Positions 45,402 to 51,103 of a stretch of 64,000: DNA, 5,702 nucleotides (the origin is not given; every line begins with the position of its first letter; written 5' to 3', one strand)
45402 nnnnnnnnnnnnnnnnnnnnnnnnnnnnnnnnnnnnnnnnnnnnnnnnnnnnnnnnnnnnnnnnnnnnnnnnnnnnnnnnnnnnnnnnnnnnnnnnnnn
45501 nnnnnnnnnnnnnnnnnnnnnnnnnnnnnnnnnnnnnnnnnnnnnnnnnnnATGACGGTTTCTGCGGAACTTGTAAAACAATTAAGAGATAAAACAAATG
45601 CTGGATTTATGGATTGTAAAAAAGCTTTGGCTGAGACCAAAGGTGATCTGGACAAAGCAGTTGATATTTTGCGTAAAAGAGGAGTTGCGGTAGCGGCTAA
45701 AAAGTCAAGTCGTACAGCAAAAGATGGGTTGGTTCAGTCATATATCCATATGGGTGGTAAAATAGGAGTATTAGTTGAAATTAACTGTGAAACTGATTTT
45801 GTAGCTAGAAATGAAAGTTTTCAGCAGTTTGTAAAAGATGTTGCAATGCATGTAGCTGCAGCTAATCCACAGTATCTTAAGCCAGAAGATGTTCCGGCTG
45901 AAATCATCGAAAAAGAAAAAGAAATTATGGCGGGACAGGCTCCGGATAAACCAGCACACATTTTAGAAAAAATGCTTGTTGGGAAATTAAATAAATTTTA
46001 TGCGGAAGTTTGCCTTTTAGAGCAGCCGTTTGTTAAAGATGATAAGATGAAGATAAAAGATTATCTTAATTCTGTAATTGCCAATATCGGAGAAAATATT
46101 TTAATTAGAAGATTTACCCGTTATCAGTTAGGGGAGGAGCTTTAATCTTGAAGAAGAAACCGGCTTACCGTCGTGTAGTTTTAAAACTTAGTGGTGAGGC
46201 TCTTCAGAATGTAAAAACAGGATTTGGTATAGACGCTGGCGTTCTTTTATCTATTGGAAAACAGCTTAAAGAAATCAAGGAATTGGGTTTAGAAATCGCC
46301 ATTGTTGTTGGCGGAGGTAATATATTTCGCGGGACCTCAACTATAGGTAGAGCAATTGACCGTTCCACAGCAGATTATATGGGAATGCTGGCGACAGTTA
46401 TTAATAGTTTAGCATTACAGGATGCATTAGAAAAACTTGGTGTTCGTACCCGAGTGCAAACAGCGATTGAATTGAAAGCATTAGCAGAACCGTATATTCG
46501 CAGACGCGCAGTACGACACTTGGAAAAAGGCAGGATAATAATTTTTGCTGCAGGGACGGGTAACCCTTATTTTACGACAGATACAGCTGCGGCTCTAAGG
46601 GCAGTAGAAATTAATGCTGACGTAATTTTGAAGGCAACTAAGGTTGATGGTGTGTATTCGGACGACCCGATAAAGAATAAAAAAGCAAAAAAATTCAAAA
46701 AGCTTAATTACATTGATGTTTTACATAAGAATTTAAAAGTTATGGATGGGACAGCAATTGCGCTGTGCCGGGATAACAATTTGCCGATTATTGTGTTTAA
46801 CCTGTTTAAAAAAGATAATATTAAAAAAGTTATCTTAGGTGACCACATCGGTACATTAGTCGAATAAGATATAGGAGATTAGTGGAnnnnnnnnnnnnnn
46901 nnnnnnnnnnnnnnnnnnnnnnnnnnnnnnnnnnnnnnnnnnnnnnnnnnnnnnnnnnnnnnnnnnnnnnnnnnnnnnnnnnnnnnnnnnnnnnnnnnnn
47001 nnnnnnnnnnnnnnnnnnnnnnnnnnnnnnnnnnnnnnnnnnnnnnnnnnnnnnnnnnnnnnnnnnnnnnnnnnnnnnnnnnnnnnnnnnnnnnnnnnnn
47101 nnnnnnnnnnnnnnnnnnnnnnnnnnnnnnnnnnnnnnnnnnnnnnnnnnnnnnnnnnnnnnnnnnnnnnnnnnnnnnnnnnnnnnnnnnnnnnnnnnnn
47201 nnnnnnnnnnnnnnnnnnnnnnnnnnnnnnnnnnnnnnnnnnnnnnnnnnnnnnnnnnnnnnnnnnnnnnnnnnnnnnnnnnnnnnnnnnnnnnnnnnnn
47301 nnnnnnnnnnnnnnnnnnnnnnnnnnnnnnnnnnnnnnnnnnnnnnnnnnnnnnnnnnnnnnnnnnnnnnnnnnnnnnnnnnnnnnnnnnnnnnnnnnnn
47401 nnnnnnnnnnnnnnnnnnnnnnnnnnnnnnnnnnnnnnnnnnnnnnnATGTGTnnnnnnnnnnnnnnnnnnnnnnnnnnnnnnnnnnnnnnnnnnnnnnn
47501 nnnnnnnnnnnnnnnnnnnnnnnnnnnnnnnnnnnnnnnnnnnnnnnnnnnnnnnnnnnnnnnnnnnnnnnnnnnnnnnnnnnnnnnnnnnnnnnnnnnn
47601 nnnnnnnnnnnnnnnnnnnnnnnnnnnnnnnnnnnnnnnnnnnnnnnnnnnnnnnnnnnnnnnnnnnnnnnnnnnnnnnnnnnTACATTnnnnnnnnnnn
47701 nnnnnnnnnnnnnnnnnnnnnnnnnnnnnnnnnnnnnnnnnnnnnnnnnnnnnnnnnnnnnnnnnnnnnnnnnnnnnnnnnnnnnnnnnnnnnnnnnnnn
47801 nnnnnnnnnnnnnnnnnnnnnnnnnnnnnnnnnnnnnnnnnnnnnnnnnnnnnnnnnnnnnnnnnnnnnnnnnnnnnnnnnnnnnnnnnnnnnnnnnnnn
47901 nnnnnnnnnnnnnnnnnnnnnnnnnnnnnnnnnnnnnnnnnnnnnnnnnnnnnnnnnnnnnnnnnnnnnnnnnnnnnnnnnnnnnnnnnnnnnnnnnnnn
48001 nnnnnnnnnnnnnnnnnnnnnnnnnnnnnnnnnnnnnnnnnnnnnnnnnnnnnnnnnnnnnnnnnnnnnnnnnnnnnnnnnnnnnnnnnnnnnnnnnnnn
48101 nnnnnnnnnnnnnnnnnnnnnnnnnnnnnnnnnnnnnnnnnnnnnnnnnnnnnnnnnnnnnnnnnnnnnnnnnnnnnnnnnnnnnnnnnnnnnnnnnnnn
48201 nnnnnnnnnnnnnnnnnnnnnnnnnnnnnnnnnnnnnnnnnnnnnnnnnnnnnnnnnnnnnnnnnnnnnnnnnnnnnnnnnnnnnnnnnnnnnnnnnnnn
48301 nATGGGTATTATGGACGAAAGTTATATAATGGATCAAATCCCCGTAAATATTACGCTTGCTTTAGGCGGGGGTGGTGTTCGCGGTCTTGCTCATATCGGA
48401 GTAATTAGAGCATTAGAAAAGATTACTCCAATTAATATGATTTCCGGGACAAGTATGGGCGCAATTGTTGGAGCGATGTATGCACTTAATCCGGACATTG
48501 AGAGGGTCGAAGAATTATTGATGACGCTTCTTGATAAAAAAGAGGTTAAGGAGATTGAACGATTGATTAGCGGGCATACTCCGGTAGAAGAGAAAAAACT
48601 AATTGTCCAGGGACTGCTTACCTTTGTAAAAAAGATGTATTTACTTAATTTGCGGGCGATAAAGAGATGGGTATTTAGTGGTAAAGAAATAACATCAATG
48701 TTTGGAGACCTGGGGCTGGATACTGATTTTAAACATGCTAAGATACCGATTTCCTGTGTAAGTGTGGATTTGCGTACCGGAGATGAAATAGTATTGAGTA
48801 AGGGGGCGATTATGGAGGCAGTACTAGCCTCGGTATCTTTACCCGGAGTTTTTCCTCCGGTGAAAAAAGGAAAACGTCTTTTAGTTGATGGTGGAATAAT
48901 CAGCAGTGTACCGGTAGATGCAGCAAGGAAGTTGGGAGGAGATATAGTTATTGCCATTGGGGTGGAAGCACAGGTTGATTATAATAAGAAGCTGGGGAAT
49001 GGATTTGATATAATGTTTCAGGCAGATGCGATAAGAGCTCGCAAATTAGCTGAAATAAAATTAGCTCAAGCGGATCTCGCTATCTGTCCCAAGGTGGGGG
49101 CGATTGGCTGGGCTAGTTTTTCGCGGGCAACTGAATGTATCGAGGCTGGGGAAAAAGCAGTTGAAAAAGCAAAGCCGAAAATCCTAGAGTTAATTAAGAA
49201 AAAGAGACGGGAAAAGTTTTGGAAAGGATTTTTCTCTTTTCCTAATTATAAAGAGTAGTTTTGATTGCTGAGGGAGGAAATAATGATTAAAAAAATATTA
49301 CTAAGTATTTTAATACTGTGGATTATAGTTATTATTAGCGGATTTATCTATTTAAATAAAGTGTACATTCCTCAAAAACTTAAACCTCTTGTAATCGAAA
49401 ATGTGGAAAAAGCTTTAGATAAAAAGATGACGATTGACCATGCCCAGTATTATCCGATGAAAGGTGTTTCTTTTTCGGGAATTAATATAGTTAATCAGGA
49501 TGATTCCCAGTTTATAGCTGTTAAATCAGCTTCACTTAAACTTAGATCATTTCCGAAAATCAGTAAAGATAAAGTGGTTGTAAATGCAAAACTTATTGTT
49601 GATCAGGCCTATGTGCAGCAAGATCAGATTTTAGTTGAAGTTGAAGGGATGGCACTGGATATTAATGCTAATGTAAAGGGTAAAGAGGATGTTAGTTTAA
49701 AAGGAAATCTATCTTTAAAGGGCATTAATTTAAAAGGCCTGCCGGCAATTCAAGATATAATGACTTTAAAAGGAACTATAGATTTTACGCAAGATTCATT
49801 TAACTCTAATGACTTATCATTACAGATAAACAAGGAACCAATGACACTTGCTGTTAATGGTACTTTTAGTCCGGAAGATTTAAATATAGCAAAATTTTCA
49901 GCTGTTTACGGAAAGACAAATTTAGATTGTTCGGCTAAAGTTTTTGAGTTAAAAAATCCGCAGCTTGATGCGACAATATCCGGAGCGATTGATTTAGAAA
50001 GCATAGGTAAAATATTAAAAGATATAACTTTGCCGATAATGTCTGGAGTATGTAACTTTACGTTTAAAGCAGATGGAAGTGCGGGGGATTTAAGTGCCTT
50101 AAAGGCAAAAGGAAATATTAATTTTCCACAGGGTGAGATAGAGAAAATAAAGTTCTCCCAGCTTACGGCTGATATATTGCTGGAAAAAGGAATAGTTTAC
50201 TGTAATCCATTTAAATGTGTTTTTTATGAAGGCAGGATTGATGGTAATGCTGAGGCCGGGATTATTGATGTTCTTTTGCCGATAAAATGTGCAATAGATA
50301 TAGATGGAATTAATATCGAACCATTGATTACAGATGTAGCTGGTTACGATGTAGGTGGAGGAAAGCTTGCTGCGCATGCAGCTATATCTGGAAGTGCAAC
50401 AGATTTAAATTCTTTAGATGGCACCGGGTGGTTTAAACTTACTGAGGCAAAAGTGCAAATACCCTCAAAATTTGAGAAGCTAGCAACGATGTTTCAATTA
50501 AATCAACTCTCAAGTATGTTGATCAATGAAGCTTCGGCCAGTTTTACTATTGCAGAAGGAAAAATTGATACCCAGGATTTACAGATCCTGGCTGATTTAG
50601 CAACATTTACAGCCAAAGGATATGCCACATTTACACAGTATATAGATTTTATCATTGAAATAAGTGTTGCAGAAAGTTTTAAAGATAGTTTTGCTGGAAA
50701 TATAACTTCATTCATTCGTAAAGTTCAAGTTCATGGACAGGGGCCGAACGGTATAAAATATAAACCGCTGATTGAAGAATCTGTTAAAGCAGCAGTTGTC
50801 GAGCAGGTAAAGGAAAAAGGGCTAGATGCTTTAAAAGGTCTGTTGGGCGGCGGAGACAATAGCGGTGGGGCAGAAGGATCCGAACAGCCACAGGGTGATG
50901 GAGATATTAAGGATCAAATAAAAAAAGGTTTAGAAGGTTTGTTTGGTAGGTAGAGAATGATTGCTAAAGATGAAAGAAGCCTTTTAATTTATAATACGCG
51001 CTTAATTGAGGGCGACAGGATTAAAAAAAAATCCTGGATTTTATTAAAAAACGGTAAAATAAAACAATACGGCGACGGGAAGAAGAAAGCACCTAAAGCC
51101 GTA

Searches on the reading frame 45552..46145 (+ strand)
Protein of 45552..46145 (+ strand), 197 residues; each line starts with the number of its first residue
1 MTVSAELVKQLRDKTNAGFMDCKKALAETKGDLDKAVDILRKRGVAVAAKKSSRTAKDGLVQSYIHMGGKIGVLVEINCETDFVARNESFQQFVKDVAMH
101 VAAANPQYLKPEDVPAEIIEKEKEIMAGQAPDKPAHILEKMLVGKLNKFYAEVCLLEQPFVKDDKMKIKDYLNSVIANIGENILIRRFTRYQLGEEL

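Call 37: search_protein_families(library=pfam, proteins=[window:45552-46145:+], max_evalue=0.00001)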
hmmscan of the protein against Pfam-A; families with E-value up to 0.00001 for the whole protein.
window:45552-46145:+ (197 aa): 1 family
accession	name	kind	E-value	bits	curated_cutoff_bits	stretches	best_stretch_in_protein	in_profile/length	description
PF00889.24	EF_TS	-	2.4e-43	148.6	27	1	44-195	64-204/204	Elongation factor TS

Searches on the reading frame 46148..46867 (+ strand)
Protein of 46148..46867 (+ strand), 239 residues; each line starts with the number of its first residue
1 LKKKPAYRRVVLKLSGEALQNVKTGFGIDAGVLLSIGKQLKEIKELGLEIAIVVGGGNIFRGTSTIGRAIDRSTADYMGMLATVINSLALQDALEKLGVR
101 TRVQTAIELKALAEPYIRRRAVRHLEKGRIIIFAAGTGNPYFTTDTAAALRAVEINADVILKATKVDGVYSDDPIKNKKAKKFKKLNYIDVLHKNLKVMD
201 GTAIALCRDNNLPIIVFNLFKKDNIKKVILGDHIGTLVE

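Call 37: search_protein_families(library=pfam, proteins=[window:46148-46867:+], max_evalue=0.00001)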
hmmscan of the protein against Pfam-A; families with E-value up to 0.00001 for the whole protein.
window:46148-46867:+ (239 aa): 1 family
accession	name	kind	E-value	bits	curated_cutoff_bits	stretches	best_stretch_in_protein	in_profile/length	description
PF00696.33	AA_kinase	-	1.4e-32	113.8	24.9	1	9-218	2-234/234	Amino acid kinase family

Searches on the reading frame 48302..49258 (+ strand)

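Call 37: search_protein_families(library=pfam, proteins=[window:48302-49258:+], max_evalue=0.00001)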
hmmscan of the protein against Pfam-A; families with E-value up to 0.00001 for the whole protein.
window:48302-49258:+ (318 aa): 1 family
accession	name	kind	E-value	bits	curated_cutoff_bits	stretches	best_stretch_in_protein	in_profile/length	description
PF01734.28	Patatin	-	8.2e-33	114.7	27.7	1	19-208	1-190/191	Patatin-like phospholipase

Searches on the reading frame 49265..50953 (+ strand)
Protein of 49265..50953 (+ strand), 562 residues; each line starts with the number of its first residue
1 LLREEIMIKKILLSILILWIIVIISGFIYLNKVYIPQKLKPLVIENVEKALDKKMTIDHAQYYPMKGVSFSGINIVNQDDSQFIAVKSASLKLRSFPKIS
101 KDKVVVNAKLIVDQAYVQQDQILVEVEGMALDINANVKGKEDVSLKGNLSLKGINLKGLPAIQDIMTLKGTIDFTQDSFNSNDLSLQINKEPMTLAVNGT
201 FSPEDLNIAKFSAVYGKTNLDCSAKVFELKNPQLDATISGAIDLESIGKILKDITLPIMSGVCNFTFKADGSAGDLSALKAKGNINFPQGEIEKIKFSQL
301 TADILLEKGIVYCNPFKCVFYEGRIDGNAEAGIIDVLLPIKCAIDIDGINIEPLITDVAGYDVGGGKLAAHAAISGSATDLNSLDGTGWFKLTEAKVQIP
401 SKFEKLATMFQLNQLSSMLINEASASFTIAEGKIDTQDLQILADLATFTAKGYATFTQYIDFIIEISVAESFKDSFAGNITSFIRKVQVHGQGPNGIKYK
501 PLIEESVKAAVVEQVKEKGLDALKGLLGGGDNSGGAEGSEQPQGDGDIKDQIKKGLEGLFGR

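Call 37: search_protein_families(library=pfam, proteins=[window:49265-50953:+], max_evalue=0.00001)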
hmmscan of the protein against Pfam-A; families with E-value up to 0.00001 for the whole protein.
window:49265-50953:+ (562 aa): 1 family
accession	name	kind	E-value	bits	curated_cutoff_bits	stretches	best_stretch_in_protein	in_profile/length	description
PF05170.20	AsmA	-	2.5e-09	37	29.8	0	290-438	450-606/607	AsmA family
